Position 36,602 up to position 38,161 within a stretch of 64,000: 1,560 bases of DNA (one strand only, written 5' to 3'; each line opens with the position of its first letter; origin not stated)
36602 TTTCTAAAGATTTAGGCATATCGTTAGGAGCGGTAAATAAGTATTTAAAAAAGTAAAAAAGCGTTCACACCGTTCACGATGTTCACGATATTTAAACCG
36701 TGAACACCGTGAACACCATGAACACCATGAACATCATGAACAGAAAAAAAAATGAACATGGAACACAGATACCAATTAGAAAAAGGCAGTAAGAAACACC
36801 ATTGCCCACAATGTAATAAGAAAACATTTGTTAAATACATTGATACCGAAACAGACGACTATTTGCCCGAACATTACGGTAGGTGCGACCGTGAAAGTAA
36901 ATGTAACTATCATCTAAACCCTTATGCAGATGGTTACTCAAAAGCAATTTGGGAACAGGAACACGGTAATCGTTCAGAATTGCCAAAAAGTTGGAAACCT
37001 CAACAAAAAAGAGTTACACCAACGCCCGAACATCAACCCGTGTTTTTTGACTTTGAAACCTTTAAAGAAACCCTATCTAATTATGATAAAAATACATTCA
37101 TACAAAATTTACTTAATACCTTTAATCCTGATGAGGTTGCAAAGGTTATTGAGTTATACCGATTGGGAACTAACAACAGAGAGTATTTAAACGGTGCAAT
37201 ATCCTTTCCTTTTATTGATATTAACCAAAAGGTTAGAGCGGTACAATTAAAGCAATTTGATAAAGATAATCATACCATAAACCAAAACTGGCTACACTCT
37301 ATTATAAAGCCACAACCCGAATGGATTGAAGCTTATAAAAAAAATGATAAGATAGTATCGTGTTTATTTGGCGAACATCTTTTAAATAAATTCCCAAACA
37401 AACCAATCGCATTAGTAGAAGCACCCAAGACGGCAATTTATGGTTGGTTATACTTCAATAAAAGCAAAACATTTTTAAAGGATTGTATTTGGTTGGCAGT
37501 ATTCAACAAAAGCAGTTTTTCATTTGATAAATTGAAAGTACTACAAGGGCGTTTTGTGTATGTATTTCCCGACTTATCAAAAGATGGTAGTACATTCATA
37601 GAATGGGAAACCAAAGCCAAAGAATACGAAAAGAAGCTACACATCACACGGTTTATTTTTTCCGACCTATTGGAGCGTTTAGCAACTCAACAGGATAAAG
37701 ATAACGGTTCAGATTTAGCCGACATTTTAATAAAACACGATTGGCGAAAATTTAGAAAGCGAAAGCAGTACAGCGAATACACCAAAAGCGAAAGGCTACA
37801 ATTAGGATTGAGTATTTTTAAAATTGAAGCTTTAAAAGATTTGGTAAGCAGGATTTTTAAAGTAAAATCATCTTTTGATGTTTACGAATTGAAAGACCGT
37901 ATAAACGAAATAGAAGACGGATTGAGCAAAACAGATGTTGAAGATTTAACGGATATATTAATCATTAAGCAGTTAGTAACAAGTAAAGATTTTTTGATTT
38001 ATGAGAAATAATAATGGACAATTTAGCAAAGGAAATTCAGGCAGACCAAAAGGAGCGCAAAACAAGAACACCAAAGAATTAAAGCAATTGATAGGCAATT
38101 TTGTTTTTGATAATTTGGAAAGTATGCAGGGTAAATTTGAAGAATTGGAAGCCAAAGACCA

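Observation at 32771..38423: Compact tRNA-Ala-integrated element with its own replication module but no capsid, relaxase or conjugation genes: candidate Bacteroidota phage satellite or integrative replicon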

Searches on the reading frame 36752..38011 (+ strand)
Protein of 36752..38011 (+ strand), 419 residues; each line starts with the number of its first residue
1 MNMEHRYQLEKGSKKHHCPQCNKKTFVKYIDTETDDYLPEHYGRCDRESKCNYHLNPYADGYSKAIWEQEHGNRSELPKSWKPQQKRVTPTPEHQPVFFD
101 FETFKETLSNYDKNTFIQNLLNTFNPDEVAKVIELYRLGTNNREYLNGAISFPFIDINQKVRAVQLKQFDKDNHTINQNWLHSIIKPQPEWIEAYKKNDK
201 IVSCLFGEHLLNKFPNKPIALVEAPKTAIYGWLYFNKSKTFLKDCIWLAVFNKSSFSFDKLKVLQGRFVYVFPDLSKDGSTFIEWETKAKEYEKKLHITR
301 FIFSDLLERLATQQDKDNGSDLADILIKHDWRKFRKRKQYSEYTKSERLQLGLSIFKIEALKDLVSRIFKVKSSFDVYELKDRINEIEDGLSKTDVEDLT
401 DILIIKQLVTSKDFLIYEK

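Call 8: search_protein_families(library=pfam, proteins=[window:36752-38011:+], max_evalue=0.1)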
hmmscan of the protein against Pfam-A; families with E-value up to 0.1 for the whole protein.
window:36752-38011:+ (419 aa): 3 families
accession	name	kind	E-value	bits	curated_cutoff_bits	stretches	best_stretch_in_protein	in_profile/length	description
PF19898.4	DUF6371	-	7.5e-40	136.6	27.7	1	114-275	1-150/150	Domain of unknown function (DUF6371)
PF21957.2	Zn_ribbon_16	-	7.4e-25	87.1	27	1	5-59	1-58/65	Zinc beta-ribbon finger, putative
PF14319.11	Zn_Tnp_IS91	-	0.061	13.8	26.3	0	12-42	53-83/90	Transposase zinc-binding domain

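Call 9: search_protein_families(library=phrogs, proteins=[window:36752-38011:+], max_evalue=0.1)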
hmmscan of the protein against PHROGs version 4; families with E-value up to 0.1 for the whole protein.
window:36752-38011:+ (419 aa): 3 families
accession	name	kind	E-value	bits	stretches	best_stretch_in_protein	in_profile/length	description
phrog_33465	-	unknown function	0.022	15.7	1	4-30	23-49/50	-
phrog_2993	-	unknown function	0.059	13.9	0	10-62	12-61/90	-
phrog_11859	-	unknown function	0.091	14.4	0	371-396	44-69/70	-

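Call 10: search_protein_families(library=ncbifam, proteins=[window:36752-38011:+], max_evalue=0.1)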
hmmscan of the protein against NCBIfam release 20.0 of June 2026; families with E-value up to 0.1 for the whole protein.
window:36752-38011:+ (419 aa): 2 families
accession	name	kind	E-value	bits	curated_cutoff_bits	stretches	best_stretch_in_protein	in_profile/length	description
NF040506.1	PG0870_Nterm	domain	3.2e-22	78.4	50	1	7-58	1-55/56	PG0870-related protein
NF053658.1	SSO5209_fam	equivalog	0.099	12.4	140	0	353-395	33-74/81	SSO5209 family protein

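Call 14: find_homologous_proteins(query=window:36752-38011:+)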
Query window:36752-38011:+ (419 aa): 2440 proteins with E <= 0.001 among 6788 candidates; the best 120 are listed.
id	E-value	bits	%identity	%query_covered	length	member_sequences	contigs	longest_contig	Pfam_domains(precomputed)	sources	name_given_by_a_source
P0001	1.6e-284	961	100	100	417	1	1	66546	PF19898.5,PF21957.3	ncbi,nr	ncbi:MAG: hypothetical protein JSS94_03485 [Bacteroidetes bacterium]|nr:hypothetical protein [Bacter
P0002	3.5e-244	828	88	100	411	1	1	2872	PF19898.5,PF21957.3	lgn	-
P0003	4.7e-156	538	70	80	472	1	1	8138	PF22292.2,PF19898.5,PF21957.3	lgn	-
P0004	7.3e-156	537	61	96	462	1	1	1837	PF19898.5,PF21957.3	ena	-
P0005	1.9e-155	536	70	80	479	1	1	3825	PF22292.2,PF19898.5,PF21957.3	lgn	-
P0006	5.9e-155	534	70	80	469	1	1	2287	PF22292.2,PF19898.5,PF21957.3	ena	-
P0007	9.6e-155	534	70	80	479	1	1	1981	PF22292.2,PF19898.5,PF21957.3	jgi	-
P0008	1.4e-154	533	69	80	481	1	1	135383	PF22292.2,PF19898.5,PF21957.3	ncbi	-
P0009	1.5e-154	533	65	87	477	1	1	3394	PF22292.2,PF19898.5,PF21957.3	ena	-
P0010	2.4e-154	532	70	80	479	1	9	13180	PF22292.2,PF19898.5,PF21957.3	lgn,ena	-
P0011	3.9e-154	532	69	80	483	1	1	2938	PF22292.2,PF19898.5,PF21957.3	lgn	-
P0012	4.0e-154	532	70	80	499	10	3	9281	PF22292.2,PF19898.5,PF21957.3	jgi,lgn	jgi:hypothetical protein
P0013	4.6e-154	531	69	80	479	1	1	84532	PF22292.2,PF19898.5,PF21957.3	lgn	-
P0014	6.0e-154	531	69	80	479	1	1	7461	PF22292.2,PF19898.5,PF21957.3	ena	-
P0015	6.5e-154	531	65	87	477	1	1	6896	PF22292.2,PF19898.5,PF21957.3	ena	-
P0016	6.9e-154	531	69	80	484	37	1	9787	PF22292.2,PF19898.5,PF21957.3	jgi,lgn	-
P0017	7.7e-154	531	70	80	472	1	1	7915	PF22292.2,PF19898.5,PF21957.3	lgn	-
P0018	8.8e-154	531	70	80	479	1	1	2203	PF22292.2,PF19898.5,PF21957.3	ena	-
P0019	1.0e-153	530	70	80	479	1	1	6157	PF22292.2,PF19898.5,PF21957.3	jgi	-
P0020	1.2e-153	530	70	80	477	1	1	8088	PF22292.2,PF19898.5,PF21957.3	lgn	-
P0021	1.2e-153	530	70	80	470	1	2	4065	PF22292.2,PF19898.5,PF21957.3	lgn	-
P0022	1.2e-153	530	70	81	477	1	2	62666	PF22292.2,PF19898.5,PF21957.3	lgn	-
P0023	1.5e-153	530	68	80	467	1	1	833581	PF22292.2,PF19898.5,PF21957.3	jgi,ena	jgi:hypothetical protein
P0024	2.0e-153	529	70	80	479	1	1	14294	PF22292.2,PF19898.5,PF21957.3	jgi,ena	jgi:hypothetical protein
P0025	2.0e-153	529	69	80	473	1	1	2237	PF22292.2,PF19898.5,PF21957.3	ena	-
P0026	2.3e-153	529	64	90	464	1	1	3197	PF19898.5,PF21957.3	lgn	-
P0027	2.5e-153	529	70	80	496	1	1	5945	PF22292.2,PF19898.5,PF21957.3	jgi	-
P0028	3.1e-153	529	69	80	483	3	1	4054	PF22292.2,PF19898.5,PF21957.3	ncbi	-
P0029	3.3e-153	529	69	80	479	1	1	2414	PF22292.2,PF19898.5,PF21957.3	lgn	-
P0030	4.6e-153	528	70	80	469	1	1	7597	PF22292.2,PF19898.5,PF21957.3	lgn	-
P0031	7.1e-153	528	69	80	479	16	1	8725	PF22292.2,PF19898.5,PF21957.3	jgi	-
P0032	9.4e-153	527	69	80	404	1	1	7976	PF19898.5,PF21957.3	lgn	-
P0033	1.1e-152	527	70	80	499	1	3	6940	PF22292.2,PF19898.5,PF21957.3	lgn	-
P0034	1.2e-152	527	68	80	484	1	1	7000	PF22292.2,PF19898.5,PF21957.3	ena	-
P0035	1.3e-152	527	69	80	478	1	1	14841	PF22292.2,PF19898.5,PF21957.3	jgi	-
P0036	1.5e-152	526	69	80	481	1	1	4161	PF22292.2,PF19898.5,PF21957.3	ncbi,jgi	-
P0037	1.9e-152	526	69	80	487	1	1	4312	PF22292.2,PF19898.5,PF21957.3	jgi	-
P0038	1.9e-152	526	69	80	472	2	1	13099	PF22292.2,PF19898.5,PF21957.3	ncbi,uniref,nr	ncbi:DUF6965 family protein [Flavobacterium cyanobacteriorum]|uniref:DUF6965 family protein n=1 Tax=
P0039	2.2e-152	526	69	80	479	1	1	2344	PF22292.2,PF19898.5,PF21957.3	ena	-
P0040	2.4e-152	526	69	79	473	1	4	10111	PF22292.2,PF19898.5,PF21957.3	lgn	-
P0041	2.4e-152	526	70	80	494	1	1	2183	PF22292.2,PF19898.5,PF21957.3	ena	-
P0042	3.0e-152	525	67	83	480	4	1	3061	PF22292.2,PF19898.5,PF21957.3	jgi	-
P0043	3.4e-152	525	69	80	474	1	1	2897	PF22292.2,PF19898.5,PF21957.3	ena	-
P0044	3.4e-152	525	69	80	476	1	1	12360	PF22292.2,PF19898.5,PF21957.3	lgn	-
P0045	7.3e-152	524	70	80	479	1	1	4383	PF22292.2,PF19898.5,PF21957.3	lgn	-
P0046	7.8e-152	524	69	80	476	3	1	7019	PF22292.2,PF19898.5,PF21957.3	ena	-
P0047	8.1e-152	524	68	80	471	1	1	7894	PF22292.2,PF19898.5,PF21957.3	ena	-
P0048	8.2e-152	524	68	80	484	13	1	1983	PF22292.2,PF19898.5,PF21957.3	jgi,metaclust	metaclust:\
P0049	9.9e-152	524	68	80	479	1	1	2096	PF22292.2,PF19898.5,PF21957.3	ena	-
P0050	1.0e-151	524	67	83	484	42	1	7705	PF22292.2,PF19898.5,PF21957.3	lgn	-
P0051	1.1e-151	524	69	80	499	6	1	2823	PF22292.2,PF19898.5,PF21957.3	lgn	-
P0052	1.3e-151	523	69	80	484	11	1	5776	PF22292.2,PF19898.5,PF21957.3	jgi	jgi:hypothetical protein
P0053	1.3e-151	523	68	80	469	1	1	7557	PF22292.2,PF19898.5,PF21957.3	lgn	-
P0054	1.4e-151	523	69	80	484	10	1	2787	PF22292.2,PF19898.5,PF21957.3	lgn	-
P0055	1.4e-151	523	68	80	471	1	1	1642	PF22292.2,PF19898.5,PF21957.3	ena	-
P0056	1.8e-151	523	67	80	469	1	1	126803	PF22292.2,PF19898.5,PF21957.3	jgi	jgi:hypothetical protein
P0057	1.8e-151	523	69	80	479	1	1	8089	PF22292.2,PF19898.5,PF21957.3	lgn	-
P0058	2.2e-151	523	69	80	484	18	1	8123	PF22292.2,PF19898.5,PF21957.3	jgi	jgi:hypothetical protein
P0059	2.2e-151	523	65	82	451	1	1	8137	PF19898.5,PF21957.3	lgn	-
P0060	3.8e-151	522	69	80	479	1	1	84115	PF22292.2,PF19898.5,PF21957.3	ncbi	ncbi:MAG: DUF6371 domain-containing protein [Bacteroidales bacterium]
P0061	3.9e-151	522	67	80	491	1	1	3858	PF22292.2,PF19898.5,PF21957.3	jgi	jgi:hypothetical protein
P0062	4.1e-151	522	68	80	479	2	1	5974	PF22292.2,PF19898.5,PF21957.3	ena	-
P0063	4.8e-151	521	69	80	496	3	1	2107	PF22292.2,PF19898.5,PF21957.3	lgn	-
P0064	4.9e-151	521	68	80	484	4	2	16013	PF22292.2,PF19898.5,PF21957.3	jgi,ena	jgi:hypothetical protein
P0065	5.4e-151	521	68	80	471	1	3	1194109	PF22292.2,PF19898.5,PF21957.3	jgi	jgi:hypothetical protein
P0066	5.8e-151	521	68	80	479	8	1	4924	PF22292.2,PF19898.5,PF21957.3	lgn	-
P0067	6.1e-151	521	67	81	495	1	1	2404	PF22292.2,PF19898.5,PF21957.3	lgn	-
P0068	1.0e-150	520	68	80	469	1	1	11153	PF22292.2,PF19898.5,PF21957.3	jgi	-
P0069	1.1e-150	520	68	80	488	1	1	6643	PF22292.2,PF19898.5,PF21957.3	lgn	-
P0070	1.2e-150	520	68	80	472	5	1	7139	PF22292.2,PF19898.5,PF21957.3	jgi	-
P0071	1.3e-150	520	68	80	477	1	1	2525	PF22292.2,PF19898.5,PF21957.3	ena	-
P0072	1.3e-150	520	68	80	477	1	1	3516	PF22292.2,PF19898.5,PF21957.3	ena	-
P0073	1.4e-150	520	68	80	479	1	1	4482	PF22292.2,PF19898.5,PF21957.3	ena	-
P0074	1.4e-150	520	68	79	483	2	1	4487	PF22292.2,PF19898.5,PF21957.3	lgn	-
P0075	1.5e-150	520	67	82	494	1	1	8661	PF22292.2,PF19898.5,PF21957.3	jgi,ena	-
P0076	1.5e-150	520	69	79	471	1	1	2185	PF22292.2,PF19898.5,PF21957.3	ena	-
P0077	1.5e-150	520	68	80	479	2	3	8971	PF22292.2,PF19898.5,PF21957.3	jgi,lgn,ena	-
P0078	1.5e-150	520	68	80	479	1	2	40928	PF22292.2,PF19898.5,PF21957.3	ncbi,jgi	ncbi:MAG: hypothetical protein RL365_703 [Bacteroidota bacterium]|jgi:hypothetical protein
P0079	1.6e-150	520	68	80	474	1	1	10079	PF22292.2,PF19898.5,PF21957.3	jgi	jgi:hypothetical protein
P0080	1.6e-150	520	69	80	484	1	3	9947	PF22292.2,PF19898.5,PF21957.3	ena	-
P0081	1.7e-150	520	67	83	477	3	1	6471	PF22292.2,PF19898.5,PF21957.3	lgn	-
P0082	1.8e-150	520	69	79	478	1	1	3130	PF22292.2,PF19898.5,PF21957.3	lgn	-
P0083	1.8e-150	520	67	80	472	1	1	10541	PF22292.2,PF19898.5,PF21957.3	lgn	-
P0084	1.9e-150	520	68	80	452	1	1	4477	PF22292.2,PF19898.5,PF21957.3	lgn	-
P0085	2.7e-150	519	62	91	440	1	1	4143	PF19898.5,PF21957.3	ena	-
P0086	3.4e-150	519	68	80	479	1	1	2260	PF22292.2,PF19898.5,PF21957.3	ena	-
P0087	3.7e-150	519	69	80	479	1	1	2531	PF22292.2,PF19898.5,PF21957.3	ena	-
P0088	4.3e-150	518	63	94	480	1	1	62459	PF19898.5,PF21957.3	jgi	jgi:hypothetical protein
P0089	6.0e-150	518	67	83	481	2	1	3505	PF22292.2,PF19898.5,PF21957.3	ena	-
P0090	9.0e-150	517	67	80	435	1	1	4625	PF19898.5,PF21957.3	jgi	-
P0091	9.5e-150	517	67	80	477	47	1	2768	PF22292.2,PF19898.5,PF21957.3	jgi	-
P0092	9.9e-150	517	68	80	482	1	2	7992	PF22292.2,PF19898.5,PF21957.3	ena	-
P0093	1.0e-149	517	68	79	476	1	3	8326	PF22292.2,PF19898.5,PF21957.3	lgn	-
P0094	1.0e-149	517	68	80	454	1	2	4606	PF22292.2,PF19898.5,PF21957.3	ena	-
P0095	1.1e-149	517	67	80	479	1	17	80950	PF22292.2,PF19898.5,PF21957.3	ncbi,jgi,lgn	jgi:hypothetical protein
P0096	1.2e-149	517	67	80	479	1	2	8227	PF22292.2,PF19898.5,PF21957.3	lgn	-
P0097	1.3e-149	517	68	80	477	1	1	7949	PF22292.2,PF19898.5,PF21957.3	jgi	jgi:hypothetical protein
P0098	1.6e-149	517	68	80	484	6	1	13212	PF22292.2,PF19898.5,PF21957.3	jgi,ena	jgi:hypothetical protein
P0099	1.7e-149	516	67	80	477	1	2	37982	PF22292.2,PF19898.5,PF21957.3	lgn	-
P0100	1.8e-149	516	67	80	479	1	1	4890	PF22292.2,PF19898.5,PF21957.3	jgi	-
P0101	2.2e-149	516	68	79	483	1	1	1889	PF22292.2,PF19898.5,PF21957.3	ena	-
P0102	2.2e-149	516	67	80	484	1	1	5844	PF22292.2,PF19898.5,PF21957.3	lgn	-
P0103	2.3e-149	516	67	83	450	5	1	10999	PF19898.5,PF21957.3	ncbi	ncbi:MAG: hypothetical protein RLZZ414_1830 [Bacteroidota bacterium]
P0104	2.4e-149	516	67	80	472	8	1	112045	PF22292.2,PF19898.5,PF21957.3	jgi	-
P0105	2.5e-149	516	68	80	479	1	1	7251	PF22292.2,PF19898.5,PF21957.3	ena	-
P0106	2.7e-149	516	68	80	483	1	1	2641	PF22292.2,PF19898.5,PF21957.3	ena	-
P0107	2.7e-149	516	68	80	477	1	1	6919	PF22292.2,PF19898.5,PF21957.3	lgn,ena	-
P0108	3.0e-149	516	68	80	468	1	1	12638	PF22292.2,PF19898.5,PF21957.3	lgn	-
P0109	3.2e-149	515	68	80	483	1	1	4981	PF22292.2,PF19898.5,PF21957.3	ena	-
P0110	3.7e-149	515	67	80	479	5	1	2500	PF22292.2,PF19898.5,PF21957.3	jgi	-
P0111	4.8e-149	515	68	80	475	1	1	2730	PF22292.2,PF19898.5,PF21957.3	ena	-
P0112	5.7e-149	515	68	80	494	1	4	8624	PF22292.2,PF19898.5,PF21957.3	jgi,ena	-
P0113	6.5e-149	514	67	80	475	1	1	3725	PF22292.2,PF19898.5,PF21957.3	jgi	jgi:hypothetical protein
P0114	7.1e-149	514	68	79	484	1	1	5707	PF22292.2,PF19898.5,PF21957.3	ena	-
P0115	7.2e-149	514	68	79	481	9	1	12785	PF22292.2,PF19898.5,PF21957.3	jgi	jgi:hypothetical protein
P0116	7.7e-149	514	68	80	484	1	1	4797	PF22292.2,PF19898.5,PF21957.3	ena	-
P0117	8.3e-149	514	67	80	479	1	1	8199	PF22292.2,PF19898.5,PF21957.3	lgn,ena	-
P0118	8.5e-149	514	68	80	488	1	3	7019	PF22292.2,PF19898.5,PF21957.3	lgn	-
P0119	8.9e-149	514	68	79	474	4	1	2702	PF22292.2,PF19898.5,PF21957.3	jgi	-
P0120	1.0e-148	514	69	80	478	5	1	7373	PF22292.2,PF19898.5,PF21957.3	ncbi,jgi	jgi:hypothetical protein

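Call 16: find_encoding_contigs(protein=P0003, flank=10000, max_places=3)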
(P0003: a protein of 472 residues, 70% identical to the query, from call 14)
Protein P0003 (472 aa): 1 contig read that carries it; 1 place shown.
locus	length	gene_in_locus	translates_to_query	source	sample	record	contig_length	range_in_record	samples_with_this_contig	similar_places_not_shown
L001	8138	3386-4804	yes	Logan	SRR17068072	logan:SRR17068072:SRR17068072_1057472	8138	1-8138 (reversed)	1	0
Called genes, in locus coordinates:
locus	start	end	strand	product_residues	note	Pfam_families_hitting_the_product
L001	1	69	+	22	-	?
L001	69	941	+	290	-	-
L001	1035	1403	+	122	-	PF12728:HTH_17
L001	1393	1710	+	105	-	-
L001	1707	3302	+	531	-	PF08706:D5_N, PF19263:DUF5906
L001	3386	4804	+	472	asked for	PF21957:Zn_ribbon_16, PF19898:DUF6371, PF22292:DUF6965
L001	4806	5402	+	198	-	-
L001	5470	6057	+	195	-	-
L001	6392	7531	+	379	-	PF13102:Phage_int_SAM_5, PF00589:Phage_integrase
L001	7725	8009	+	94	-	PF12728:HTH_17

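Call 17: find_encoding_contigs(protein=P0008, flank=10000, max_places=3)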
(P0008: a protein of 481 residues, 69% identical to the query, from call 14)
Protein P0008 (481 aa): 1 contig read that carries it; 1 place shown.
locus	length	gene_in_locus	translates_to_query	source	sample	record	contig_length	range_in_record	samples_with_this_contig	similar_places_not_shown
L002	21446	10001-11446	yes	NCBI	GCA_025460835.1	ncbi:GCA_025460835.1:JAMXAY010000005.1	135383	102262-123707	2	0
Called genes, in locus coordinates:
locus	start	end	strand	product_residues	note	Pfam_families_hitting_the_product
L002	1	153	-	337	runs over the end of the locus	PF01408:GFO_IDH_MocA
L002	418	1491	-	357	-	PF00356:LacI, PF00532:Peripla_BP_1 (weak), PF13407:Peripla_BP_4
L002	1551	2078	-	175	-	PF14607:GxDLY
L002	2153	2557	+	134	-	-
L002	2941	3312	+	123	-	PF09907:HigB_toxin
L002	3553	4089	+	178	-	-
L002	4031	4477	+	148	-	-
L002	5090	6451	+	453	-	PF17293:Arm-DNA-bind_5, PF13102:Phage_int_SAM_5, PF00589:Phage_integrase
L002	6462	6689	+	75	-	-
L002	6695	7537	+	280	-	-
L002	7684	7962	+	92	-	PF12728:HTH_17 (weak)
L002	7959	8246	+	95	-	-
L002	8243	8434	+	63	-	-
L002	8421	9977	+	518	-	PF08706:D5_N, PF19263:DUF5906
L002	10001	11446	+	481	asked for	PF21957:Zn_ribbon_16, PF19898:DUF6371, PF22292:DUF6965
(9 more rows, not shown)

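Call 18: find_encoding_contigs(protein=P0023, flank=10000, max_places=3)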
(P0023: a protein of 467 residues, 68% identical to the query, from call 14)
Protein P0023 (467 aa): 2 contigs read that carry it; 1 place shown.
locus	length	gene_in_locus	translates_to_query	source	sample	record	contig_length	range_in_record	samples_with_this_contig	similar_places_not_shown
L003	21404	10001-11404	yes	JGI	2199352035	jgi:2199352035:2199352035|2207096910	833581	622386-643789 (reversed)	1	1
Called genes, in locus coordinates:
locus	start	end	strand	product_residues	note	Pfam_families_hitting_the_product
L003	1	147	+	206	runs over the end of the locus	PF00005:ABC_tran, PF02463:SMC_N (faint), PF13304:AAA_21 (weak)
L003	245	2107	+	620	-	PF01558:POR, PF01855:POR_N, PF17147:PFOR_II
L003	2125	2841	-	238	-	PF01509:TruB_N, PF16198:TruB_C_2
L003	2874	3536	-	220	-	PF01323:DSBA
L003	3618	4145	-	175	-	PF08534:Redoxin, PF00578:AhpC-TSA, PF13098:Thioredoxin_2 (faint), PF13905:Thioredoxin_8 (weak)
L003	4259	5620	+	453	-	PF10396:TrmE_N, PF12631:MnmE_helical, PF00009:GTP_EFTU (faint), PF00350:Dynamin_N (faint), PF01926:MMR_HSR1, PF02421:FeoB_N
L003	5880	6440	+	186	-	PF13551:HTH_29 (faint), PF08279:HTH_11 (faint), PF01710:HTH_Tnp_IS630 (weak), PF02796:HTH_7 (faint), PF12728:HTH_17, PF13309:HTH_22 (faint), PF13384:HTH_23 (faint), PF13518:HTH_28 (faint)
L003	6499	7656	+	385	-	PF17293:Arm-DNA-bind_5, PF13102:Phage_int_SAM_5, PF00589:Phage_integrase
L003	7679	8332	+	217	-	-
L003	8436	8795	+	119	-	PF12728:HTH_17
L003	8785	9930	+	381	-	PF13481:AAA_25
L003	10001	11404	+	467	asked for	PF21957:Zn_ribbon_16, PF19898:DUF6371, PF22292:DUF6965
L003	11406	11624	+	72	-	-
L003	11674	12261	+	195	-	-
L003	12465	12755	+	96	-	PF13560:HTH_31, PF13744:HTH_37 (faint), PF12844:HTH_19 (weak), PF01381:HTH_3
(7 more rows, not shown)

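Call 25: find_related_loci(query=window:36752-38011:+, collection=viral_contigs, flank=10000)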
Query window:36752-38011:+ (419 aa) in viral_contigs; peptide patterns used: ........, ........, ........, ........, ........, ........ (x = any residue, [..] = any of these).
27 stretches matched a pattern; 1 encode a relative of the query (tblastn E <= 1e-3); 1 distinct loci.
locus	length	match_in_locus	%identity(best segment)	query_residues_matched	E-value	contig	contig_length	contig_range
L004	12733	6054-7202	60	1-362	2e-149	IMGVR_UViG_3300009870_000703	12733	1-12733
